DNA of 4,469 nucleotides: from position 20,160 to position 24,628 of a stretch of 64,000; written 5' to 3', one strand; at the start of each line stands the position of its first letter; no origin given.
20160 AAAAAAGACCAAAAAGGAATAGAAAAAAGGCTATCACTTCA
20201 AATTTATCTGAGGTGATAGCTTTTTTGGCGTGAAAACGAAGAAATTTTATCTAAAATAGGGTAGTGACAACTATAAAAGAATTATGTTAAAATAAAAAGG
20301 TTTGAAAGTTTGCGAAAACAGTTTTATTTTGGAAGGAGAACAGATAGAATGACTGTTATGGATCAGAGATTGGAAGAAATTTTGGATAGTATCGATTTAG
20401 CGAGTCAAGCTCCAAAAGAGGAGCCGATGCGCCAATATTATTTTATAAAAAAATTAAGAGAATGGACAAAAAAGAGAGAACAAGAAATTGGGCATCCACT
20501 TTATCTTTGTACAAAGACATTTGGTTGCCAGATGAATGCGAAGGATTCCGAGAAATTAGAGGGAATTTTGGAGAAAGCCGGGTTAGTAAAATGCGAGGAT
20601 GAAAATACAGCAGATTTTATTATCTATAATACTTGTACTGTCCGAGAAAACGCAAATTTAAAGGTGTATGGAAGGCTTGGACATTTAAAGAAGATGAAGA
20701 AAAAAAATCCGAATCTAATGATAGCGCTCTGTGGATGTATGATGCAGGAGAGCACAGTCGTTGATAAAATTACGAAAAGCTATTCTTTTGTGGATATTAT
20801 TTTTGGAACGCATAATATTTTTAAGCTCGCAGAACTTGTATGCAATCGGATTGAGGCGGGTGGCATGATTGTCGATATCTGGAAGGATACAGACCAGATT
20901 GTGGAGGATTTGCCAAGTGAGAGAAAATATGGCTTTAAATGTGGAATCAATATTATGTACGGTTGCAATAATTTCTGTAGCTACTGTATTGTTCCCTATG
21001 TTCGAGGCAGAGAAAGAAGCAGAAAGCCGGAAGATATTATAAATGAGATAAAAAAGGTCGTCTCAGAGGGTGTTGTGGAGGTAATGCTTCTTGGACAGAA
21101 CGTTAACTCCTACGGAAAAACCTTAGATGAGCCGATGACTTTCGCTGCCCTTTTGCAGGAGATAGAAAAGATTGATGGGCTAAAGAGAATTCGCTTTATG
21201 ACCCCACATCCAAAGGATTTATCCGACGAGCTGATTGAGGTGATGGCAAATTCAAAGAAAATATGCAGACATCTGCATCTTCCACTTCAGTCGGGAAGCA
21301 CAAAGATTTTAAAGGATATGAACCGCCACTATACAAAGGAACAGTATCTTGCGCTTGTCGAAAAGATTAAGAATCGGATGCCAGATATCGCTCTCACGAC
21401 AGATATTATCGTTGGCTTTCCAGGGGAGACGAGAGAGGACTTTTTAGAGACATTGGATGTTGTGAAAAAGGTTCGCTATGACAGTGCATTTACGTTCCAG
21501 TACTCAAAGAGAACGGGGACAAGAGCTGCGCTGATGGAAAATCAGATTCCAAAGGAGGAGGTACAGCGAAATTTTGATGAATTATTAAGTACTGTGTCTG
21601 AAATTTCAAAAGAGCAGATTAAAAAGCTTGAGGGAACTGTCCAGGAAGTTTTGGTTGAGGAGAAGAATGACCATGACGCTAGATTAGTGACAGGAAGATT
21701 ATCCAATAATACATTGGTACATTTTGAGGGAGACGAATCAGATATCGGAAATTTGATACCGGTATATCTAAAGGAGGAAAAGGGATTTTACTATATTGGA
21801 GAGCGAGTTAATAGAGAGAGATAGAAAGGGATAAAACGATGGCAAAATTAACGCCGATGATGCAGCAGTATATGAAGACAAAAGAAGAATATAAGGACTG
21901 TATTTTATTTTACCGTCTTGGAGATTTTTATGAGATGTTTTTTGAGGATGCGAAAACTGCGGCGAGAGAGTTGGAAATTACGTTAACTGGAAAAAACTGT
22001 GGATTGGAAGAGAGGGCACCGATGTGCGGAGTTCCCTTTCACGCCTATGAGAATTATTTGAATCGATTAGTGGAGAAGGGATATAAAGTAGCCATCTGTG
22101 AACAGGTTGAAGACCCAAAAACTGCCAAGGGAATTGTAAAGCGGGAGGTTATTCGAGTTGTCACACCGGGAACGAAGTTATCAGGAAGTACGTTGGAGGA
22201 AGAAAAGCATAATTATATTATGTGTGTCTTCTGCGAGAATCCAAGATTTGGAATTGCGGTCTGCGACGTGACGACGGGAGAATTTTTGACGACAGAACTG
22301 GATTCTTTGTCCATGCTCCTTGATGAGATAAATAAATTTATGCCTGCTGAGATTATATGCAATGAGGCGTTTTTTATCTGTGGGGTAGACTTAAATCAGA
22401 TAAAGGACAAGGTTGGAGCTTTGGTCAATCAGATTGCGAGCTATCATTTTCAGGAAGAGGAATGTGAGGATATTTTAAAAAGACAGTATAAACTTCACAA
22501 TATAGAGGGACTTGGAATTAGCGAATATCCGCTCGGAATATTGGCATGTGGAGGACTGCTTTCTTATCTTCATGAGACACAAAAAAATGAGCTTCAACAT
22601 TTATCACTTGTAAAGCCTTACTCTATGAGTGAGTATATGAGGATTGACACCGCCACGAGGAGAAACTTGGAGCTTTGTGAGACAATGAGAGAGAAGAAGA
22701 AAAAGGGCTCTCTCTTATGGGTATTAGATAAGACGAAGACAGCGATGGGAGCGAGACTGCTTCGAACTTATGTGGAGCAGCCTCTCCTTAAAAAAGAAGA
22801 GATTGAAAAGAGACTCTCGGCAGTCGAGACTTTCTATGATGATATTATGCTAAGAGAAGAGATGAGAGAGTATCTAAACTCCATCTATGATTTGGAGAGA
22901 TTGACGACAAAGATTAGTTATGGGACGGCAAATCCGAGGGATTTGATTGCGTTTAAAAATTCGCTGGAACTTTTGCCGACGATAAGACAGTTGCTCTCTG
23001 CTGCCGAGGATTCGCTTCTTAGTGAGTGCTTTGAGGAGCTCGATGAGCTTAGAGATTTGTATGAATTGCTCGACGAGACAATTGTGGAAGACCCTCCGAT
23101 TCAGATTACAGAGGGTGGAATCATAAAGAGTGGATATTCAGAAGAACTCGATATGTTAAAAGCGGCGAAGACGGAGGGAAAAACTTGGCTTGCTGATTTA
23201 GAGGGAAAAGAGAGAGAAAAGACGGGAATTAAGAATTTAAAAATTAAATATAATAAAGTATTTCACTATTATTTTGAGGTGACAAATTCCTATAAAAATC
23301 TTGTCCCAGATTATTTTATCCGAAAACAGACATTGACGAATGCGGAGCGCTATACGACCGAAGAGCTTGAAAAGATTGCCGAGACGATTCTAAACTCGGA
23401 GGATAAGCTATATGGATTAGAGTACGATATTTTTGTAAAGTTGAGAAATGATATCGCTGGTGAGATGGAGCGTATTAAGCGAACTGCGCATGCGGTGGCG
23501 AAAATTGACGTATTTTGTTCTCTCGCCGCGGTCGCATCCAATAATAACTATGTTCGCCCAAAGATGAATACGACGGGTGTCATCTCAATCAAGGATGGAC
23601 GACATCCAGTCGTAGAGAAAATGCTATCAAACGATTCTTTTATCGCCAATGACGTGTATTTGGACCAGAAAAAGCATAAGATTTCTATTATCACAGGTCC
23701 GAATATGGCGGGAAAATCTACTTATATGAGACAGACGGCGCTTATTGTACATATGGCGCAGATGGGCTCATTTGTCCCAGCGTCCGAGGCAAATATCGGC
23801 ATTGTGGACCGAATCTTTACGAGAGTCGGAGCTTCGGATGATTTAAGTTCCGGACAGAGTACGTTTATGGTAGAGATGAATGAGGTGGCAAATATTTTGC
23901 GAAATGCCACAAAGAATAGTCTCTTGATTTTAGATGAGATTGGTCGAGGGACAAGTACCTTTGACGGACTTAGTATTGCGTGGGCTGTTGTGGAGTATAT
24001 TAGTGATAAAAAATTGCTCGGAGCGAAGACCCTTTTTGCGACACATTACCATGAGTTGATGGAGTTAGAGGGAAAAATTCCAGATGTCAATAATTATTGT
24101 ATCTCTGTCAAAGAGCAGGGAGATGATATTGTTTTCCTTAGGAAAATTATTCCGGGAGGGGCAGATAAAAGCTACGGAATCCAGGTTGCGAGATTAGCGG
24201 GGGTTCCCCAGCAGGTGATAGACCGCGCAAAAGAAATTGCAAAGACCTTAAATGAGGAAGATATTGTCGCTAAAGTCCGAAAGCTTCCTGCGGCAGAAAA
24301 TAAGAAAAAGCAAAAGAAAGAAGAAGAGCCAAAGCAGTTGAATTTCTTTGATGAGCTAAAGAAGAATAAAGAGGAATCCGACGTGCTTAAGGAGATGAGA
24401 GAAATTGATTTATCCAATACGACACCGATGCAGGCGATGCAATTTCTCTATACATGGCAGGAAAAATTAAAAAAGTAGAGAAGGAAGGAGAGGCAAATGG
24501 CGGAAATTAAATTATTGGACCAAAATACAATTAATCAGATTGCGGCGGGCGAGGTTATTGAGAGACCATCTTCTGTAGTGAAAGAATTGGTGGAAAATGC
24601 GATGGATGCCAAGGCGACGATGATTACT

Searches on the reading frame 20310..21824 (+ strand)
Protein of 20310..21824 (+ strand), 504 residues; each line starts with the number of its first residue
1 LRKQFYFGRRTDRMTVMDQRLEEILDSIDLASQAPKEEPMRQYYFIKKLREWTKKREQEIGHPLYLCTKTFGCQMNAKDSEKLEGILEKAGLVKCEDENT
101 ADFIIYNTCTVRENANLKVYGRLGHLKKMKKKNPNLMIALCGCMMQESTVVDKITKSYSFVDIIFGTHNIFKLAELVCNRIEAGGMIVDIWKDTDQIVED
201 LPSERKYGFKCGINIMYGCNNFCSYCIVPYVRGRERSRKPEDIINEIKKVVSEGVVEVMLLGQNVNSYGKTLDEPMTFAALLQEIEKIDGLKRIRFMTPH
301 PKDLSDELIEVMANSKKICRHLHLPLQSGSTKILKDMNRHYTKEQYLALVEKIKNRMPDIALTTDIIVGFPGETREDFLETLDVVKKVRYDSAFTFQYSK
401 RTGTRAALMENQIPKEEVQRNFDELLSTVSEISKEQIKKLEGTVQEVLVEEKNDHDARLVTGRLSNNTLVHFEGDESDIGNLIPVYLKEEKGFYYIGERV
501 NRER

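Call 40: search_protein_families(library=pfam, proteins=[window:20310-21824:+], max_evalue=0.001)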
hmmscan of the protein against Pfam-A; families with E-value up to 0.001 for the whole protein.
window:20310-21824:+ (504 aa): 3 families
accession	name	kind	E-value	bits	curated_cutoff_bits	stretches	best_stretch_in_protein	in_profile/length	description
PF04055.27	Radical_SAM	-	5.1e-33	115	29.5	1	213-383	1-164/166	Radical SAM superfamily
PF00919.26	UPF0004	-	2.4e-26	92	27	1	68-166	4-98/98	Uncharacterized protein family UPF0004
PF01938.26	TRAM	-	5.7e-07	29.7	21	1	439-497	2-58/61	TRAM domain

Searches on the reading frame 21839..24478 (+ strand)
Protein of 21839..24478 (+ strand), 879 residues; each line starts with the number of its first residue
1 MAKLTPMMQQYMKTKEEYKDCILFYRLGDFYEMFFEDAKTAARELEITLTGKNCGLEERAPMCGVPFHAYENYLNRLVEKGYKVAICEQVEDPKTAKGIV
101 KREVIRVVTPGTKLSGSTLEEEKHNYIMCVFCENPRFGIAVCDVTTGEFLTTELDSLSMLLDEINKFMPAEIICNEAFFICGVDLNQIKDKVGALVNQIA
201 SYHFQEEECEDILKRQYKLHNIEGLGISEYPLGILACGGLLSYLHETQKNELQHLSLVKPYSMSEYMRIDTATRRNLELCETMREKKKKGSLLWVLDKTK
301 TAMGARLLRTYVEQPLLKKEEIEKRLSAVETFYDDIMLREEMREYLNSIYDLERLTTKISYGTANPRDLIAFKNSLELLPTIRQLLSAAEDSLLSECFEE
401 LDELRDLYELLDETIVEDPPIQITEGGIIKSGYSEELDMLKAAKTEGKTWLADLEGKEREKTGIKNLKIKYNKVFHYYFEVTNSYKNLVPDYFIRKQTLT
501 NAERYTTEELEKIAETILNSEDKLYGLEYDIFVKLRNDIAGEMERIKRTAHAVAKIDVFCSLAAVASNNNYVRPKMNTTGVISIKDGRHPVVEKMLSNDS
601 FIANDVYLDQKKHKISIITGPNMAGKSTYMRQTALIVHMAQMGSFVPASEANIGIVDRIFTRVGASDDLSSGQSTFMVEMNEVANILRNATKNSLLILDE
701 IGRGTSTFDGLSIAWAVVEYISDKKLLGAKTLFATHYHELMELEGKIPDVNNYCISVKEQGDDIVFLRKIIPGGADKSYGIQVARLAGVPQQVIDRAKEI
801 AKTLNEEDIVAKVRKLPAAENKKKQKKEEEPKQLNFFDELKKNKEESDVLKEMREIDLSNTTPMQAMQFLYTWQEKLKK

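Call 40: search_protein_families(library=pfam, proteins=[window:21839-24478:+], max_evalue=0.001)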
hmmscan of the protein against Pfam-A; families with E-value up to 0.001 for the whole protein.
window:21839-24478:+ (879 aa): 5 families
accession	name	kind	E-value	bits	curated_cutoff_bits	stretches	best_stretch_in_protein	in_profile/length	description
PF00488.27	MutS_V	-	1.9e-86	289.3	30.2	1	617-804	2-187/188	MutS domain V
PF05192.23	MutS_III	-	5.4e-60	203.5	34.1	1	272-563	1-194/194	MutS domain III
PF01624.25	MutS_I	-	1.7e-47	160.7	20.6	1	5-114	1-110/113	MutS domain I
PF05190.23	MutS_IV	-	1.2e-28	99.6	22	1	432-522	1-91/92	MutS family domain IV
PF05188.22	MutS_II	-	6.4e-24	85.3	25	1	125-255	1-132/133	MutS domain II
